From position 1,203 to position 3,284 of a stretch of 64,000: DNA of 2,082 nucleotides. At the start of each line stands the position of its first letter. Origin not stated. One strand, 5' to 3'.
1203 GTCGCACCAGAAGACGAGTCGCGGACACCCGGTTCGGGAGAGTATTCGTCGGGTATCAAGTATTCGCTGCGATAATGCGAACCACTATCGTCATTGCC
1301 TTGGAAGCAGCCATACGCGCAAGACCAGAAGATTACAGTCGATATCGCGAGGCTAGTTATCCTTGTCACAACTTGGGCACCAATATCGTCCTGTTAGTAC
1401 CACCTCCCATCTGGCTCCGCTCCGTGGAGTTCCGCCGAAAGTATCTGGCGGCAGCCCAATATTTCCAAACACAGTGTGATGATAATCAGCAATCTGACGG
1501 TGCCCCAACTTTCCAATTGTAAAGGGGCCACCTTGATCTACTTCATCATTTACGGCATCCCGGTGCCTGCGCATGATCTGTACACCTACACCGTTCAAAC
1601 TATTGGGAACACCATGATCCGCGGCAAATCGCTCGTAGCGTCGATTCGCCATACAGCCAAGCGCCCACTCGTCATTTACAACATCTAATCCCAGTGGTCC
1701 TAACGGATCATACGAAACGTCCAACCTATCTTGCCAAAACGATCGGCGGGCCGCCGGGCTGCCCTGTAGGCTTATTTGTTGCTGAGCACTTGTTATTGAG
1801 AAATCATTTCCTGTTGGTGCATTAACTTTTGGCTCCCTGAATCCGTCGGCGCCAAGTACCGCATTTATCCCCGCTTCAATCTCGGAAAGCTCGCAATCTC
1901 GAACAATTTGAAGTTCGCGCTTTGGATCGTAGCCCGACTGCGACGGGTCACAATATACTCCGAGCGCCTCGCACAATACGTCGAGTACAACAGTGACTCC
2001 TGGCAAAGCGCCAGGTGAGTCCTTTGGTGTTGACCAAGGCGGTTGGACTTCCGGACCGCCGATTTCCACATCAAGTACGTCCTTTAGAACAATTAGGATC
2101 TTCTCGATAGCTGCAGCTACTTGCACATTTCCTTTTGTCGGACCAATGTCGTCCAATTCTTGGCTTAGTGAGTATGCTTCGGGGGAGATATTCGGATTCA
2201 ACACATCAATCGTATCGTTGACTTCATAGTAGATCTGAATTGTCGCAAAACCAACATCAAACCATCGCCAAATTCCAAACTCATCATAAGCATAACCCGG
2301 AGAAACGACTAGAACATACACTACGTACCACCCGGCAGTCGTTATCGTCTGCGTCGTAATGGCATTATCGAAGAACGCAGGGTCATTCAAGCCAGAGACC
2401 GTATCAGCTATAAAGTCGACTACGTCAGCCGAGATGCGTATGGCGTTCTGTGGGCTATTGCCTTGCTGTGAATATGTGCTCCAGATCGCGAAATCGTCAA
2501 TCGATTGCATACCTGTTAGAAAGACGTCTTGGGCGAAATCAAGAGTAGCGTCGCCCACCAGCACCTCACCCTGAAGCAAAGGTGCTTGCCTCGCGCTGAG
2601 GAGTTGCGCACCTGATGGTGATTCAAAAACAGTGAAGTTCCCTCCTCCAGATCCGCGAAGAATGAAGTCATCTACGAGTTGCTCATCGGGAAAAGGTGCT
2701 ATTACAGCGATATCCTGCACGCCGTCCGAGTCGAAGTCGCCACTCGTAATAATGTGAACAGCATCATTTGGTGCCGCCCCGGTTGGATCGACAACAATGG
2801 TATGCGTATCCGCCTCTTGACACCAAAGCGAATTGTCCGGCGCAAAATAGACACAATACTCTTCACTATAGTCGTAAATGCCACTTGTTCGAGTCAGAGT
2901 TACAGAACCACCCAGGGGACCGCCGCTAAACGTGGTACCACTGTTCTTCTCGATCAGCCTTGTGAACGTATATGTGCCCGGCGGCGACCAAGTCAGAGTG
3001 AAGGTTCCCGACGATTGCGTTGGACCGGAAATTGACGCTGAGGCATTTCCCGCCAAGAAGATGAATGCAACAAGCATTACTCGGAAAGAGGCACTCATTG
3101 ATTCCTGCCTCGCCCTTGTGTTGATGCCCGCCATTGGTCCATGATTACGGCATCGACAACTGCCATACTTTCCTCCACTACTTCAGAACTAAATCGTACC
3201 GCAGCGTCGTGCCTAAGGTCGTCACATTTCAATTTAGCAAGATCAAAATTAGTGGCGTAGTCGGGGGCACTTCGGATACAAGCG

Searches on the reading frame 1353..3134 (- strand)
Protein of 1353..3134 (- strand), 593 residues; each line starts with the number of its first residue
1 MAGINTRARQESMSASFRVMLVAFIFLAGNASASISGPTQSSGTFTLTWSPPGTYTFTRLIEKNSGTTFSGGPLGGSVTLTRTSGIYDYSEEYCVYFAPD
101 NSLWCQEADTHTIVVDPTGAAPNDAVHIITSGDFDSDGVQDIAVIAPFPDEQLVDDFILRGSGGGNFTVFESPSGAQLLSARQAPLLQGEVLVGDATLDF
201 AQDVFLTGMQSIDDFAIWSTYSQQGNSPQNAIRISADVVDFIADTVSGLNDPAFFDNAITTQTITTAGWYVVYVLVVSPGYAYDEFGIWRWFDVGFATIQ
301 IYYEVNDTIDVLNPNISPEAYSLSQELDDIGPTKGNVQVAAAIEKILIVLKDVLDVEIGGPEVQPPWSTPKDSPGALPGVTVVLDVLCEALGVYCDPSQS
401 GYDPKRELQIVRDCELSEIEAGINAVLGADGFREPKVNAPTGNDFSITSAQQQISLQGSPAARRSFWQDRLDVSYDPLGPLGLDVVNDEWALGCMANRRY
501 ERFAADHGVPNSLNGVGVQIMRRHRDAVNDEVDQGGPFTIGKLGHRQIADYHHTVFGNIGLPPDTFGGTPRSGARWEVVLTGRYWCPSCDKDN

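Call 4: search_protein_families(library=pfam, proteins=[window:1353-3134:-], max_evalue=0.1)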
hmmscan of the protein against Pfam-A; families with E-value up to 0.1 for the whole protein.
window:1353-3134:- (593 aa): 2 families
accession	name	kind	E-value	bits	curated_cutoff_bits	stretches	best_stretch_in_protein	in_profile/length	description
PF01839.29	FG-GAP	-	4.8e-05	23.6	22.1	1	129-150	5-26/37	FG-GAP repeat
PF12708.12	Pect-lyase_RHGA_epim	-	0.014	15.6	27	1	40-82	29-71/213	Rhamnogalacturonase A/epimerase, pectate lyase-like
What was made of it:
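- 2199..2771 (-): B residues ~110-300: FG-GAP-like beta region, including the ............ loop. Pfam FG-GAP E 4.8e-5 (call 4).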

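Call 6: search_protein_families(library=ncbifam, proteins=[window:1353-3134:-], max_evalue=0.1)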
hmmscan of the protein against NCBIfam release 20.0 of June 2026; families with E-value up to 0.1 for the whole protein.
window:1353-3134:- (593 aa): 0 families

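Call 7: search_protein_families(library=padloc, proteins=[window:1353-3134:-], max_evalue=1)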
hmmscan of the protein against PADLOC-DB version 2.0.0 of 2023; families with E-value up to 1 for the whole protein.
window:1353-3134:- (593 aa): 0 families

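Call 8: search_solved_structures(query=window:1353-3134:-, max_evalue=10, show_alignments=2)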
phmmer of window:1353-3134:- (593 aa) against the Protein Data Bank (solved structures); distinct sequences matched with E-value up to 10: 7.
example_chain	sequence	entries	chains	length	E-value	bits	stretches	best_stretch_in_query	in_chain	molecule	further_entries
8gpu_L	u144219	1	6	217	0.11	13.9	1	61-145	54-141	YD6Fab_L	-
7q1w_A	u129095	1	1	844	0.16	13.3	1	62-139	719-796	Ruminococcus gnavus end galactosidase GH98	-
7q20_A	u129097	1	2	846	0.16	13.3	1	62-139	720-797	Ruminococcus gnavus endogalactosidase GH98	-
7pmo_D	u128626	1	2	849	0.16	13.3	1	62-139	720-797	Ruminococcus gnavus endogalactosidase GH98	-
6vca_L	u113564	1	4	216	0.3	12.5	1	52-145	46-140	TB38 light chain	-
8hqr_A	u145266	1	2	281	0.47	11.8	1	356-407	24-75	ABC transporter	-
3v4p_A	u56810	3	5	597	0.61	11.4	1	123-177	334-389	Integrin alpha-4 | Integrin alpha4 subunit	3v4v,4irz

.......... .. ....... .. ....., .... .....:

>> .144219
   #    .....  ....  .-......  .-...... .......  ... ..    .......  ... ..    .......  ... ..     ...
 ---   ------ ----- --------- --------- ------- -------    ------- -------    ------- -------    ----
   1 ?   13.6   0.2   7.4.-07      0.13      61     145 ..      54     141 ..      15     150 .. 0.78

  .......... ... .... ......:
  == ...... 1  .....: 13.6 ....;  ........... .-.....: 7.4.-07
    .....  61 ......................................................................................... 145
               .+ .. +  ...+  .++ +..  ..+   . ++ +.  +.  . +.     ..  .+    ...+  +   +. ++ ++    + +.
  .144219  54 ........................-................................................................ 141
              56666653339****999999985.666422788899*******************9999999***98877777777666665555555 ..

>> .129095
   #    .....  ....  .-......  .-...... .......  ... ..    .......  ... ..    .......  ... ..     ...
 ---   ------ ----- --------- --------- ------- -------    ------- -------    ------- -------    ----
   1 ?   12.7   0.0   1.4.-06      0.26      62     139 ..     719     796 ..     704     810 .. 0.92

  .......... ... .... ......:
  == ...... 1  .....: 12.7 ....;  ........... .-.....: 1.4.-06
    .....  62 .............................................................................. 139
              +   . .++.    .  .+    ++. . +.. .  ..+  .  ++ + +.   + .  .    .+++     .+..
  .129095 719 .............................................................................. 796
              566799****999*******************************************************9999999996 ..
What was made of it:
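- Tried and rejected: Whole B: nothing (call 8).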

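Call 9: find_homologous_proteins(query=window:1353-3134:-, max_evalue=0.001)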
Query window:1353-3134:- (593 aa): 4 proteins with E <= 0.001 among 8000 candidates.
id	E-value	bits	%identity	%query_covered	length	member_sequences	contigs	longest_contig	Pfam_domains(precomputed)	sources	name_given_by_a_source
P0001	0.0e+0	1342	100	98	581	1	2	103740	-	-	-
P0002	8.5e-189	647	51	97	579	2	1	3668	-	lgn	-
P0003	1.5e-178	613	48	98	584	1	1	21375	-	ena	-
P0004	3.4e-162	559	47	97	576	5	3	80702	-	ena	-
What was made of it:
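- Checked: The database copy of the large protein is 581 aa (call 9), which favours the ATGA-coupled start.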

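Call 10: find_encoding_contigs(protein=P0004, flank=10000, max_places=4)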
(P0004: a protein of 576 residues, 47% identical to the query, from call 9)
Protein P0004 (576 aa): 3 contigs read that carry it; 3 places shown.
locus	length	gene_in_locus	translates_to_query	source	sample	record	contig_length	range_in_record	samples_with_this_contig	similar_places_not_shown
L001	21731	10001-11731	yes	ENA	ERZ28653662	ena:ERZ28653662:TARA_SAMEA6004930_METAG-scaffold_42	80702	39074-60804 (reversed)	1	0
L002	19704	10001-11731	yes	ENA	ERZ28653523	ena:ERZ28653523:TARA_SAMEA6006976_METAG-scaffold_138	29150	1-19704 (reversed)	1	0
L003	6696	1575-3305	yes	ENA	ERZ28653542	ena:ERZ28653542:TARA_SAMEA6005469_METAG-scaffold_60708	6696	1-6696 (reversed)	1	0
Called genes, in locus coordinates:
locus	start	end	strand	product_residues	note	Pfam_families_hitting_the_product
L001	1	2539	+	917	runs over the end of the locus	PF20148:DUF6531, PF05593:RHS_repeat (weak), PF25023:TEN_YD-shell (weak), PF05593:RHS_repeat, PF25023:TEN_YD-shell (weak), PF05593:RHS_repeat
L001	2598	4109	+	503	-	PF05593:RHS_repeat (faint), PF25023:TEN_YD-shell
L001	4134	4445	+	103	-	PF07661:MORN_2 (faint)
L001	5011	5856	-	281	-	-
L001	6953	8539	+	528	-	PF05593:RHS_repeat (faint), PF25023:TEN_YD-shell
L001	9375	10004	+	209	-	-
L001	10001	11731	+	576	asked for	-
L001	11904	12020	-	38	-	-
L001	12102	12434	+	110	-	-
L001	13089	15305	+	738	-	PF08206:OB_RNB, PF17876:CSD2, PF00773:RNB, PF00575:S1, PF18614:RNase_II_C_S1 (faint)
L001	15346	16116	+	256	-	PF08032:SpoU_sub_bind, PF00588:SpoU_methylase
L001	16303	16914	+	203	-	PF01250:Ribosomal_S6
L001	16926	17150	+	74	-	PF01084:Ribosomal_S18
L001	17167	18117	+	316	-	-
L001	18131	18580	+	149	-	PF01281:Ribosomal_L9_N, PF03948:Ribosomal_L9_C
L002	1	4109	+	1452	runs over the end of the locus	PF20148:DUF6531 (weak), PF05593:RHS_repeat (weak), PF25023:TEN_YD-shell (weak), PF05593:RHS_repeat, PF25023:TEN_YD-shell, PF05593:RHS_repeat, PF25023:TEN_YD-shell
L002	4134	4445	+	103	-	PF07661:MORN_2 (faint)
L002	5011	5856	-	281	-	-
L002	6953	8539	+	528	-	PF05593:RHS_repeat (faint), PF25023:TEN_YD-shell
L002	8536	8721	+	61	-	-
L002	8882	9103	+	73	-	-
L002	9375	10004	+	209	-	-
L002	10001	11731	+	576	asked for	-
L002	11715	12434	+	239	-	-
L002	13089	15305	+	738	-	PF08206:OB_RNB, PF17876:CSD2, PF00773:RNB, PF00575:S1, PF18614:RNase_II_C_S1 (faint)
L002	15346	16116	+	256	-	PF08032:SpoU_sub_bind, PF00588:SpoU_methylase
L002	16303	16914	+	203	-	PF01250:Ribosomal_S6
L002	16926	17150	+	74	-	PF01084:Ribosomal_S18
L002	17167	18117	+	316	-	-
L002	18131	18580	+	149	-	PF01281:Ribosomal_L9_N, PF03948:Ribosomal_L9_C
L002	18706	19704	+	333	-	?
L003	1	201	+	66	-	?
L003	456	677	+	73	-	-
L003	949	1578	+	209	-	-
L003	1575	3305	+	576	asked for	-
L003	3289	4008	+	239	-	-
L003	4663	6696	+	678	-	?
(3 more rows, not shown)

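Call 11: find_encoding_contigs(protein=P0003, flank=10000, max_places=4)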
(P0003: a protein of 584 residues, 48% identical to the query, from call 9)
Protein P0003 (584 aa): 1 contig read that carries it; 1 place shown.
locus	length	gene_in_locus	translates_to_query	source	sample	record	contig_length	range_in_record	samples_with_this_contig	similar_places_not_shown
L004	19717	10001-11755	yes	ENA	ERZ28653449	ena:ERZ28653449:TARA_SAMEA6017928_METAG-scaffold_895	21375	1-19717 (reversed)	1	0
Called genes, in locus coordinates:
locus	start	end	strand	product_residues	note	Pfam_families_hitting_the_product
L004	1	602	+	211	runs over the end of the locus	PF21997:DUF6928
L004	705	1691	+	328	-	-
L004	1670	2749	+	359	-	-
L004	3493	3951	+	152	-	PF08281:Sigma70_r4_2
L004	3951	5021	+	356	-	PF16220:DUF4880 (weak), PF04773:FecR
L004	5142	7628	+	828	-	PF07660:STN, PF07715:Plug, PF00593:TonB_dep_Rec_b-barrel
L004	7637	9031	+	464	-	PF03929:PepSY_TM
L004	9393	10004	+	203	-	-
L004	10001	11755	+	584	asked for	-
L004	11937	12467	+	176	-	-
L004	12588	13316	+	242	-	-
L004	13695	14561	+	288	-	-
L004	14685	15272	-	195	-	-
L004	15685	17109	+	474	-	PF00144:Beta-lactamase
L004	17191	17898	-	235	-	PF12637:TSCPD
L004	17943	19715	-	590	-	?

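Call 12: find_encoding_contigs(protein=P0002, flank=10000, max_places=4)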
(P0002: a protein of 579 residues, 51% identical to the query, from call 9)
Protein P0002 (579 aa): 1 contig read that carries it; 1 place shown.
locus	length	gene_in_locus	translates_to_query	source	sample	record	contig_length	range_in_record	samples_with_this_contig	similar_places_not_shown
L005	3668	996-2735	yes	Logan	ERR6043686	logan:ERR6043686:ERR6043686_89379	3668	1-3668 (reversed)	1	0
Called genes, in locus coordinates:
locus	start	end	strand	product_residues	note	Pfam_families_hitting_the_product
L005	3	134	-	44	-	?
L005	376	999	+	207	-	-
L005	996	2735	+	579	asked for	-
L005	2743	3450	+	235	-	-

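Call 18: find_related_loci(query=A1, collection=genome_contigs, flank=10000)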
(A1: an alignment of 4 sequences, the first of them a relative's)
Query A1 (581 aa) in genome_contigs; peptide patterns used: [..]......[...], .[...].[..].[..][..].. (x = any residue, [..] = any of these).
177 stretches matched a pattern; 1 encode a relative of the query (tblastn E <= 1e-3); 1 distinct loci.
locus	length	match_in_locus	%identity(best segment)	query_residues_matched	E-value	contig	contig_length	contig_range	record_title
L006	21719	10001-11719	47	5-581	2e-163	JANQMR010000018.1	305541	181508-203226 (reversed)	MAG: Woeseiaceae bacterium isolate PL25b_bin.32 k99_2758428, whole genome shotgun sequence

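Call 25: search_protein_representatives(alignment_id=A1)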
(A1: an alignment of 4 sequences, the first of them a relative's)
Query: 4 sequences, 582 profile positions. Proteins with E-value up to 0.001 (for the whole library): 636; up to 1e-10: 175; up to 1e-30: 17. The best 150 are listed.
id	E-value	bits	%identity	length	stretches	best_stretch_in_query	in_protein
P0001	0.0e+00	1063.4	-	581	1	1-582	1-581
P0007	7.0e-167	572.6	-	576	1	4-581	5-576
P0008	9.1e-130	450.0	-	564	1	7-579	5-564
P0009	1.2e-103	363.7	-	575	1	7-580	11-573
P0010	4.1e-102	358.7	-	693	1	115-581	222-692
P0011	6.8e-84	298.6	-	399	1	185-579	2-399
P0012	2.9e-77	276.7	-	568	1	22-578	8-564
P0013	4.4e-71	256.3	-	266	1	333-582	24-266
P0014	4.1e-65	236.5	-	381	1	201-579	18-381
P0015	7.8e-60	219.1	-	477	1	118-579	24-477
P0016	1.5e-55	205.0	-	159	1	424-581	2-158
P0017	5.3e-52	193.2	-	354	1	68-354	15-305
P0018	1.4e-49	185.2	-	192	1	402-579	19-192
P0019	1.6e-46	175.2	-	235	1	335-580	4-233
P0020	5.2e-43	163.6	-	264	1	308-579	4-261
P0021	8.1e-35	136.5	-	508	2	433-580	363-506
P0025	3.2e-27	111.4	-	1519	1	427-579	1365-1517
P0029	1.5e-24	102.6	-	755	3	427-579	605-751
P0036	5.3e-22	94.2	-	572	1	451-580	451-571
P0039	5.0e-21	91.0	-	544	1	6-251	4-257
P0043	9.5e-20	86.8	-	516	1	6-248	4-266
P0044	1.1e-19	86.6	-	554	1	424-579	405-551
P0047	3.3e-19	85.0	-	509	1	9-318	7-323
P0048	3.9e-19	84.7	-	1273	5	27-86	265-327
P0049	8.9e-19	83.6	-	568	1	16-254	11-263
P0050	1.2e-18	83.2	-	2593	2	428-579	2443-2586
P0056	9.3e-18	80.2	-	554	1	11-248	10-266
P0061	4.5e-17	77.9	-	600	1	12-246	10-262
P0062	6.2e-17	77.5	-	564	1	6-256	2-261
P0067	1.6e-16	76.1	-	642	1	422-580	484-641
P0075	1.1e-15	73.3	-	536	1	24-248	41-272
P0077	1.2e-15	73.2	-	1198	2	433-579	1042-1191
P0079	1.5e-15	72.9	-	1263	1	430-579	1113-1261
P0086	1.3e-14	69.8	-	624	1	24-251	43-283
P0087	1.7e-14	69.4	-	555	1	11-250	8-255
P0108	1.5e-13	66.3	-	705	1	6-251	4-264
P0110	2.6e-13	65.5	-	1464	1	446-575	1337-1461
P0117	7.2e-13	64.0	-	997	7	28-105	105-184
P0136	3.3e-12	61.9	-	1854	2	452-575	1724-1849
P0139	4.1e-12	61.5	-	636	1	10-252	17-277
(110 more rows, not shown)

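Call 28: search_protein_families(library=pfam, proteins=[P0025, P0050, P0077, P0079, P0110, P0136], max_evalue=0.001)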
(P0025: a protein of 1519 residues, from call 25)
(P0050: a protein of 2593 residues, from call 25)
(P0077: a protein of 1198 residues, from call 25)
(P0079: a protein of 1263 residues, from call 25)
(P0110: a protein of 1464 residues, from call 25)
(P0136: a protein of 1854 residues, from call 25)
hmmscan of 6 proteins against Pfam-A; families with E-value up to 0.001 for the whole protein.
P0025 (1519 aa): 2 families
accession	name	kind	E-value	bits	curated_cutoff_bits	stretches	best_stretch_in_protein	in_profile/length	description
PF05593.20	RHS_repeat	-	1.4e-18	67.2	22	1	1160-1196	1-37/38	RHS Repeat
PF20148.4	DUF6531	-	6.5e-05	23.6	24.1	1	46-108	2-51/74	Domain of unknown function (DUF6531)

P0050 (2593 aa): 5 families
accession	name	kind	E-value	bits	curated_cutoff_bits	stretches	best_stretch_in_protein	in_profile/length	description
PF13517.12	FG-GAP_3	-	5.7e-19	68.9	26.9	2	650-714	1-60/61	FG-GAP-like repeat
PF01839.29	FG-GAP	-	5.6e-17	61.7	22.1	0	129-146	8-25/37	FG-GAP repeat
PF03534.18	SpvB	-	1.6e-12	47.7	22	1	262-431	3-187/287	Salmonella virulence plasmid 65kDa B protein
PF12256.14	TcdB_toxin_midN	-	6.1e-11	42.4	24.8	1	941-1021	4-92/181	Insecticide toxin TcdB middle/N-terminal region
PF05593.20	RHS_repeat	-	3.1e-10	40.6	22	0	1614-1640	2-28/38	RHS Repeat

P0077 (1198 aa): 2 families
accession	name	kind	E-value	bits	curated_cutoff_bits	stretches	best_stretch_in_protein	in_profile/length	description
PF03815.24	LCCL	-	9.9e-11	42.1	22.6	1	309-370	33-93/96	LCCL domain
PF08642.15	Rxt3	-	0.00025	22.3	29.9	1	313-334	24-45/127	Histone deacetylation protein Rxt3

P0079 (1263 aa): 1 family
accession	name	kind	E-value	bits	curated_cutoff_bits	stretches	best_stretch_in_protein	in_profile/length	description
PF05593.20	RHS_repeat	-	4.7e-14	52.8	22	2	367-402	1-36/38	RHS Repeat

P0110 (1464 aa): 1 family
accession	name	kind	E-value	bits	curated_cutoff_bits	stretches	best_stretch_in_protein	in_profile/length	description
PF05593.20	RHS_repeat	-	6.5e-29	100.2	22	1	781-811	1-31/38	RHS Repeat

P0136 (1854 aa): 4 families
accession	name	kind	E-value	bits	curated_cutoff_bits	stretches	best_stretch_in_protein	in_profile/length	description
PF13517.12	FG-GAP_3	-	2.5e-22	79.7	26.9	3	390-448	1-60/61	FG-GAP-like repeat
PF05593.20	RHS_repeat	-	7.9e-22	77.6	22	3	1019-1054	2-37/38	RHS Repeat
PF01839.29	FG-GAP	-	2.5e-14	53.2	22.1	2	432-455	3-26/37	FG-GAP repeat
PF12256.14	TcdB_toxin_midN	-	5.9e-14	52.2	24.8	1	470-625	8-164/181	Insecticide toxin TcdB middle/N-terminal region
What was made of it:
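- These include DUF6531+RHS proteins and SpvB+FG-GAP+TcdB_mid+RHS (TcB/TcC-like) proteins (call 28). TcB/TcC-like carriers of the CT domain (call 28) belong to a class best known for insecticidal toxins.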

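Call 29: predict_structure(alignment_id=A1)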
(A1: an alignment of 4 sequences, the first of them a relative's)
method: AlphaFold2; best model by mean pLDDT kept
length: 581 residues; sequences in the alignment: 4
mean_pLDDT: 37.9   pTM: 0.23
mean pLDDT of the five models: 37.9, 36.5, 36.5, 35.8, 35.4
residues with pLDDT >= 90: 0; 70-90: 3; 50-70: 91; < 50: 487
segments of 3 or more residues with pLDDT < 50: 1-30, 38-42, 83-98, 105-432, 459-484, 494-498, 515-581
pLDDT, mean of each block of 10 residues (from residue 1): 27 25 36 52 58 65 59 62 43 47 44 27 32 34 27 32 43 34 29 32 37 36 41 35 27 24 27 27 26 26 40 40 37 40 29 26 23 29 36 41 40 32 31 55 57 54 42 41 51 48 50 46 35 36 40 34 28 28 22
secondary structure, 60 per line:
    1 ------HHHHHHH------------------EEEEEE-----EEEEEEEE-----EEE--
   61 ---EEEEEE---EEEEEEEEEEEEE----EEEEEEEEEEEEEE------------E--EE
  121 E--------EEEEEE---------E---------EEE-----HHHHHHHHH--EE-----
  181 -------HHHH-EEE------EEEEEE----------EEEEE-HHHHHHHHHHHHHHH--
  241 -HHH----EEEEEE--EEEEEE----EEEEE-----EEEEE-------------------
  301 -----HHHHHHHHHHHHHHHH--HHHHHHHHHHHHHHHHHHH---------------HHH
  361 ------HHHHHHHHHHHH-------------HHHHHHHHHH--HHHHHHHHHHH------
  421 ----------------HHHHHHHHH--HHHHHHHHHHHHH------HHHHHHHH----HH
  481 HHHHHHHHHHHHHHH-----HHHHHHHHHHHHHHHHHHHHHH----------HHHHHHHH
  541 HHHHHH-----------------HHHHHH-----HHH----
elements in order: H7-13 E32-37 E43-50 E56-58 E64-69 E73-85 E90-103 E119-121 E130-135 E155-157 H163-171 H188-191 E193-195 E202-207 E218-222 H224-238 E249-254 E257-262 E267-271 E277-281 H306-321 H324-342 H367-378 H392-401 H404-414 H437-445 H448-460 H467-474 H479-495 H501-522 H533-546 H564-569
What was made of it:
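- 2784..3032 (-): B residues ~23-105: fn3/Ig-like beta-sandwich with a conserved Cys82-Cys93 pair. The AF2 model shows beta strands here (call 29; low confidence).
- The whole-protein AF2 model is poor (pLDDT 38, call 29), so the N-terminal and middle-domain assignments rest on sequence profiles alone.
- Tried and rejected: The whole-protein AF2 run with a 4-sequence alignment gave pLDDT 38 and is unusable (call 29).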
